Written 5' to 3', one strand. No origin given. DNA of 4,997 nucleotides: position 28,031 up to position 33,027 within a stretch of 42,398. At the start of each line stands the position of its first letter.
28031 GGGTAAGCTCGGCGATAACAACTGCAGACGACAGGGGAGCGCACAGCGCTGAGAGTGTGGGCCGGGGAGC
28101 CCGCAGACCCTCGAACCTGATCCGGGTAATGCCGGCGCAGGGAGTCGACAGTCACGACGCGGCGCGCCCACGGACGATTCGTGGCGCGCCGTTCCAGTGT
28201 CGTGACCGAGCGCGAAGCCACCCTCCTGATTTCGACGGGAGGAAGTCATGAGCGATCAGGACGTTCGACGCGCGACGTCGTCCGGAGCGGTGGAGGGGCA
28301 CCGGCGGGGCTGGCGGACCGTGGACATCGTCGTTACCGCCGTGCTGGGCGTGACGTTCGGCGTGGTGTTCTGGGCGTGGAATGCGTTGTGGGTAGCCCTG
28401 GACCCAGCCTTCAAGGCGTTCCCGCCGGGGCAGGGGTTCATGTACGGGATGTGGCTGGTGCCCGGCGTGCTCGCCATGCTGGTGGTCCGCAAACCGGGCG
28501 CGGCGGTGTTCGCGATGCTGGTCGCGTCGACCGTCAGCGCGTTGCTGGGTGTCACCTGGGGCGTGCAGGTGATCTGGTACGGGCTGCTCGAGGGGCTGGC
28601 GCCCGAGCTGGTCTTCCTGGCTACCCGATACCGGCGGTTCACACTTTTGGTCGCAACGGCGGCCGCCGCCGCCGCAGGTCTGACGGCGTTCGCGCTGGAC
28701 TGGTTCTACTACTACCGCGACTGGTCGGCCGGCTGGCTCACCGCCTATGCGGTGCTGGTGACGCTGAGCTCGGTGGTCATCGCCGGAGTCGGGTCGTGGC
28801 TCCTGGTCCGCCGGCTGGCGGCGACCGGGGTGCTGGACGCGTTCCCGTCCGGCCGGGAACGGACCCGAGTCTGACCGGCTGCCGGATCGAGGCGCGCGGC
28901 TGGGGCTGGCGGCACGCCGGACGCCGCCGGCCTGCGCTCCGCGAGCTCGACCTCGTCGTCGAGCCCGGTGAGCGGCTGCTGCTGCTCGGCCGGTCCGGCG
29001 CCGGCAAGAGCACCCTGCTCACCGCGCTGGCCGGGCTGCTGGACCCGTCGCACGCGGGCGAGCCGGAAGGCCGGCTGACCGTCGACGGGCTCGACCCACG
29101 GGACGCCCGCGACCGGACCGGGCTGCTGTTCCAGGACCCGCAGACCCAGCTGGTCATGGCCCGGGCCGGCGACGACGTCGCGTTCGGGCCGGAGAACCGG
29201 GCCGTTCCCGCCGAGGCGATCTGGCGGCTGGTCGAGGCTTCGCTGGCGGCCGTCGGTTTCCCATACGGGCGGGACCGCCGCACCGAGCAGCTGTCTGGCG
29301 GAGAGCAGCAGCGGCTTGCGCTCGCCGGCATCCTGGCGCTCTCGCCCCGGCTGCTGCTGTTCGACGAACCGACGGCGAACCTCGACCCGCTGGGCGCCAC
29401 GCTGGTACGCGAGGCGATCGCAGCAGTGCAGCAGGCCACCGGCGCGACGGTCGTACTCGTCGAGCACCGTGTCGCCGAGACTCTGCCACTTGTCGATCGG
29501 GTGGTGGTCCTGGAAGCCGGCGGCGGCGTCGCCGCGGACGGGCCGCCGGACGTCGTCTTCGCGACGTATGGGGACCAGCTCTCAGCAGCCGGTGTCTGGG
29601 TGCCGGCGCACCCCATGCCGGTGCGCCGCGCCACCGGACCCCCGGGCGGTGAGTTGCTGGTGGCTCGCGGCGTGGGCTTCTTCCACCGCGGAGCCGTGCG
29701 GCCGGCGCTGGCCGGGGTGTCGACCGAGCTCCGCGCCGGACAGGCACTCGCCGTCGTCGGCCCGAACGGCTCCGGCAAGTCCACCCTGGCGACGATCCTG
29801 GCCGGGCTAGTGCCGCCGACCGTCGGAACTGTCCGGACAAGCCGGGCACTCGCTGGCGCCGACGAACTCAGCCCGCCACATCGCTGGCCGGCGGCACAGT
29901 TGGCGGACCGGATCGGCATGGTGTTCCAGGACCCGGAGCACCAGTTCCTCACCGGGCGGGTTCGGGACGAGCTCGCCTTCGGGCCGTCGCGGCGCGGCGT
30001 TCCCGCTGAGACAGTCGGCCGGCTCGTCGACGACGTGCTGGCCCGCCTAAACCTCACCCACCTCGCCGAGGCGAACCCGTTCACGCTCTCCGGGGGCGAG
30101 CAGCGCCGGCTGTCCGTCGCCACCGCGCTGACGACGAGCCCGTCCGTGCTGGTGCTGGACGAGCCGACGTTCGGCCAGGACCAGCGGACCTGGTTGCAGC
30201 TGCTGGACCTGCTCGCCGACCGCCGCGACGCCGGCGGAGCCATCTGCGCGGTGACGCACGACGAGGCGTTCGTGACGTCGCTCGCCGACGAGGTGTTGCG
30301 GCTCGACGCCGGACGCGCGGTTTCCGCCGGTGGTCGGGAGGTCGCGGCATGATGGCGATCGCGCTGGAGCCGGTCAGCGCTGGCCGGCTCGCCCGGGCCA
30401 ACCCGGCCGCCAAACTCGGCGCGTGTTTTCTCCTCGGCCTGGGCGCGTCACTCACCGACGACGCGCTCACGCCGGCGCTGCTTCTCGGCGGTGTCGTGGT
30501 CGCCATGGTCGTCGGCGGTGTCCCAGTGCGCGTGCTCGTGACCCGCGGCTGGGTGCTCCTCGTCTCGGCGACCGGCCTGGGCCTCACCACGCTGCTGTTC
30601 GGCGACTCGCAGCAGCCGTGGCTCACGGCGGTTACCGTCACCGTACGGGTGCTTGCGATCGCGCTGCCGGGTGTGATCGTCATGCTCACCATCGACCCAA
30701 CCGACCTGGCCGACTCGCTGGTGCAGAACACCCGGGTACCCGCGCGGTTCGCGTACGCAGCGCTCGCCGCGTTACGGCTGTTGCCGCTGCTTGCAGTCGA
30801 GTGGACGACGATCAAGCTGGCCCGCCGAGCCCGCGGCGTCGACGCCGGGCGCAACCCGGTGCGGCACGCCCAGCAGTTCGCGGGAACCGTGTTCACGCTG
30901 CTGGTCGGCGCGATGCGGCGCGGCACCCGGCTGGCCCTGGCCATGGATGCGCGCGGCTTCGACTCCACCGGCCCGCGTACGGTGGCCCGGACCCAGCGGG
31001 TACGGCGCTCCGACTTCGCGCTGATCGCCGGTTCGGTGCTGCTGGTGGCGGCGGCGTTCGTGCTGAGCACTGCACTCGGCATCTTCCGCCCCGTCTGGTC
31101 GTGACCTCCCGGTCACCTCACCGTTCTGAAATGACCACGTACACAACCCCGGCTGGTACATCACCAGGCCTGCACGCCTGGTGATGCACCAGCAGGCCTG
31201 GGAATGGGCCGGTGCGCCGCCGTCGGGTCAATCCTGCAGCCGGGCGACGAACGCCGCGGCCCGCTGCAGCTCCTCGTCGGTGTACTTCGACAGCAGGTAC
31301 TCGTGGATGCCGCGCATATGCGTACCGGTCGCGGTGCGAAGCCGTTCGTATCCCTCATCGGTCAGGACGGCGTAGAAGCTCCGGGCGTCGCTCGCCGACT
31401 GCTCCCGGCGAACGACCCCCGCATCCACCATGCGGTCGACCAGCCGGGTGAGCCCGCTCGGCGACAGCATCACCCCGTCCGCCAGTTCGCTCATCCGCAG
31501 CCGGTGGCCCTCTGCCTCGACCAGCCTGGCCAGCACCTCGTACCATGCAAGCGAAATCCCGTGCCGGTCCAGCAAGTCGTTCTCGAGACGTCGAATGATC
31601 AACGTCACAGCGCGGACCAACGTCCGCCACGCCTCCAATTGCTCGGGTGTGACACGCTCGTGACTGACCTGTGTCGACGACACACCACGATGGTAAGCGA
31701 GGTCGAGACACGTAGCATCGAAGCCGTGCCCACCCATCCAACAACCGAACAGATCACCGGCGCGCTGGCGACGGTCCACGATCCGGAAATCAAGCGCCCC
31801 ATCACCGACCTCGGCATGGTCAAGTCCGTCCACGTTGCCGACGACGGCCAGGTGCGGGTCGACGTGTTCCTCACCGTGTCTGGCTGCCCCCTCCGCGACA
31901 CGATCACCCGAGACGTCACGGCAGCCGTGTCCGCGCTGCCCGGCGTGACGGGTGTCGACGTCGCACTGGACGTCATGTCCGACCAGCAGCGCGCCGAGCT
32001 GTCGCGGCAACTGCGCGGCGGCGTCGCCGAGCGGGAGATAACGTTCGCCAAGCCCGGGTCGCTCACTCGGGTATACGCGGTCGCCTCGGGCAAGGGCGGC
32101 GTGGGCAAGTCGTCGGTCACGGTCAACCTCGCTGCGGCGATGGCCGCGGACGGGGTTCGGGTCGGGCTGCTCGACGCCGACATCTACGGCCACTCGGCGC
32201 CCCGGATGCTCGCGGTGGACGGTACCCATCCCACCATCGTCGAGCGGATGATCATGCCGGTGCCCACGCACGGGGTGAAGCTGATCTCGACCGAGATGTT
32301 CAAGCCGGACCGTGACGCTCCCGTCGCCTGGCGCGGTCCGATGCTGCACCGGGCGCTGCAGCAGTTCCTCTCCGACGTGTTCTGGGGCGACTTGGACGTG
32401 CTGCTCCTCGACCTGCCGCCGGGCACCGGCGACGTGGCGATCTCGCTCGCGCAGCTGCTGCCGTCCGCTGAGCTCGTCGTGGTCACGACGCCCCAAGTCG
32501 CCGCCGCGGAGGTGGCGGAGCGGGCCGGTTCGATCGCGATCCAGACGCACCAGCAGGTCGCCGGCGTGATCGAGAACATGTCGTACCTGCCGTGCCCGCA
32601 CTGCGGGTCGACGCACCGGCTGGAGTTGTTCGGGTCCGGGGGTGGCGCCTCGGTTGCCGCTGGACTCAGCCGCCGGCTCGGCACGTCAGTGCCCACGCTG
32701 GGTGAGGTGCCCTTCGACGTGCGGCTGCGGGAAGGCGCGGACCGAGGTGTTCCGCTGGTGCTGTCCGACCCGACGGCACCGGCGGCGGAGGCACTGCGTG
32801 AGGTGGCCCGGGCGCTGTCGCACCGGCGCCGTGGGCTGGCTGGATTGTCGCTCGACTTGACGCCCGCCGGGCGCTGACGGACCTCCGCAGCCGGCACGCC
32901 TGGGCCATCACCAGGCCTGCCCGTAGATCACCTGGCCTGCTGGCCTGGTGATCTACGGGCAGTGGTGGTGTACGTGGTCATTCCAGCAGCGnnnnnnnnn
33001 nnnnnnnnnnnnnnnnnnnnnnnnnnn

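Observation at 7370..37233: Dispersed ~80-90 nt palindromic repeat family: six intergenic copies plus a relic in 42 kb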

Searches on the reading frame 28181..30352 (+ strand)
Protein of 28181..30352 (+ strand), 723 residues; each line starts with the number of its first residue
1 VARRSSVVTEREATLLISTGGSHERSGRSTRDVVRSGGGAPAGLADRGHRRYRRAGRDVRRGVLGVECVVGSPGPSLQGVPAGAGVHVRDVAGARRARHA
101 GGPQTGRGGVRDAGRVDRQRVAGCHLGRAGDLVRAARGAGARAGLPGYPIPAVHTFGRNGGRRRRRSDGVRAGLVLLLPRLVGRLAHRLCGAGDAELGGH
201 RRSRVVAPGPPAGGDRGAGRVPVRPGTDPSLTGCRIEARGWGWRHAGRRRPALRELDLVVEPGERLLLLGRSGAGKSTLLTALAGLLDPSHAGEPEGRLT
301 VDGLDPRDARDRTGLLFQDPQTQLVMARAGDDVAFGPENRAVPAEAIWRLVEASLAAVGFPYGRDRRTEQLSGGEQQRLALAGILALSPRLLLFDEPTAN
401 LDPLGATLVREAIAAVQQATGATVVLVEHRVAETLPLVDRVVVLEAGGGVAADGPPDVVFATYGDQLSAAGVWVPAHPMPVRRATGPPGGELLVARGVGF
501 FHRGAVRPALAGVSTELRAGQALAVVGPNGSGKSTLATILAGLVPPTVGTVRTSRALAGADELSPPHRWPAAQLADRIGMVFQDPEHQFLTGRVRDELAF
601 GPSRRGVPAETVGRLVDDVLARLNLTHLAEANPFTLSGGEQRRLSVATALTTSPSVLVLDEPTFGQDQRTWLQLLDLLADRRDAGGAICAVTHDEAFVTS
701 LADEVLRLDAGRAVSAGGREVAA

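Call 8: search_protein_families(library=pfam, proteins=[window:28181-30352:+])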
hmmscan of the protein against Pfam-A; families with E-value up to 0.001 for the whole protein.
window:28181-30352:+ (723 aa): 15 families
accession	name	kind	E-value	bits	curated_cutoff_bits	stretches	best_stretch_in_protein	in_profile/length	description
PF00005.33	ABC_tran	-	1.2e-54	185.1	25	2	511-663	2-136/137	ABC transporter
PF13304.12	AAA_21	-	1.2e-13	52.2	27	1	359-426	226-295/304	AAA domain, putative AbiEii toxin, Type IV TA system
PF13555.12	AAA_29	-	1e-10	41.6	27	1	262-291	21-50/61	P-loop containing region of AAA domain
PF20703.3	nSTAND1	-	9.3e-08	32.5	27.1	1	511-582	24-89/379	Novel STAND NTPase 1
PF02463.25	SMC_N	-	2.2e-07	30.9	40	0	369-433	135-203/220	RecF/RecN/SMC N terminal domain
PF03193.22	RsgA_GTPase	-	5.9e-06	26.7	30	0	259-285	103-128/174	RsgA GTPase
PF13481.12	AAA_25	-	7.3e-06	26.2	27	0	258-284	28-54/195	AAA domain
PF13191.12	AAA_16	-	7.5e-06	27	32.6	0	503-681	5-158/167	AAA ATPase domain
PF13401.12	AAA_22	-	1.5e-05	25.7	27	0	266-290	8-32/130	AAA domain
PF01078.27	Mg_chelatase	-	1.7e-05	24.8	20.3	0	522-547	24-49/207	Magnesium chelatase, subunit ChlI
PF13476.12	AAA_23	-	3.6e-05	24.9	27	0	267-287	23-43/201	AAA domain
PF13671.12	AAA_33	-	0.00024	21.8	27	0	524-541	3-20/143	AAA domain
PF07728.20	AAA_5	-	0.00036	21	22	0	266-288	2-24/139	AAA domain (dynein-related subfamily)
PF13521.12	AAA_28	-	0.00045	20.9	27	0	267-306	3-42/164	AAA domain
PF05729.18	NACHT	-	0.00073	19.8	26.7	0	266-287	3-24/167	NACHT domain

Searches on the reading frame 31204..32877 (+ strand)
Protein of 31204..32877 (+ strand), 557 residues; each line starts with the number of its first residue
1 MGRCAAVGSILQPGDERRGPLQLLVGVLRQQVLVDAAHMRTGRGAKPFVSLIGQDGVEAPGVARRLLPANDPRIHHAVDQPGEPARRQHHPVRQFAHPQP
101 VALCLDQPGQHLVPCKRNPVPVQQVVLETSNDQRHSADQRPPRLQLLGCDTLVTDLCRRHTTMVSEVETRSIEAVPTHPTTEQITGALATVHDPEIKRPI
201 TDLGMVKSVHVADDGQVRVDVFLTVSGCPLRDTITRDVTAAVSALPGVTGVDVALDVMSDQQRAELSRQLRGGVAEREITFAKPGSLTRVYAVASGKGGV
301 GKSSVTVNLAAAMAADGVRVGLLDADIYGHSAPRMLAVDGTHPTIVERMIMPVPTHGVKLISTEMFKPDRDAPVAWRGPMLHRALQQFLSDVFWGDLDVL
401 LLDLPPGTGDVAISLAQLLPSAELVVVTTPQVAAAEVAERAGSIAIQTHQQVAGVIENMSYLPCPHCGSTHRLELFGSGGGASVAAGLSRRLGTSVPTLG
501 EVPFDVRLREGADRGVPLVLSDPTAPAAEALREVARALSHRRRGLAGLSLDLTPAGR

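Call 7: search_protein_families(library=pfam, proteins=[window:31204-32877:+])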
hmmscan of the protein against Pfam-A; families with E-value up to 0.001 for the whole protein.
window:31204-32877:+ (557 aa): 6 families
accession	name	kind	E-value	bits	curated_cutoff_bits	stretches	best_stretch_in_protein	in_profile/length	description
PF10609.15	ParA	-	3.7e-85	285.7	27.1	1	288-538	3-245/246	NUBPL iron-transfer P-loop NTPase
PF01883.24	FeS_assembly_P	-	2.8e-19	69.6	23.5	1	182-253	2-73/73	Iron-sulfur cluster assembly protein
PF01656.29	CbiA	-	5.8e-12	46.1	25.4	1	292-414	2-54/125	CobQ/CobB/MinD/ParA nucleotide binding domain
PF13614.12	AAA_31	-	1.7e-08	35.1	27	1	289-335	2-48/177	AAA domain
PF09140.17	MipZ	-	3.8e-05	23.6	20.7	1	292-337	4-49/262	ATPase MipZ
PF00142.24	Fer4_NifH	-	0.00028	20.9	25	0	295-347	6-57/271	4Fe-4S iron sulfur cluster binding proteins, NifH/frxC family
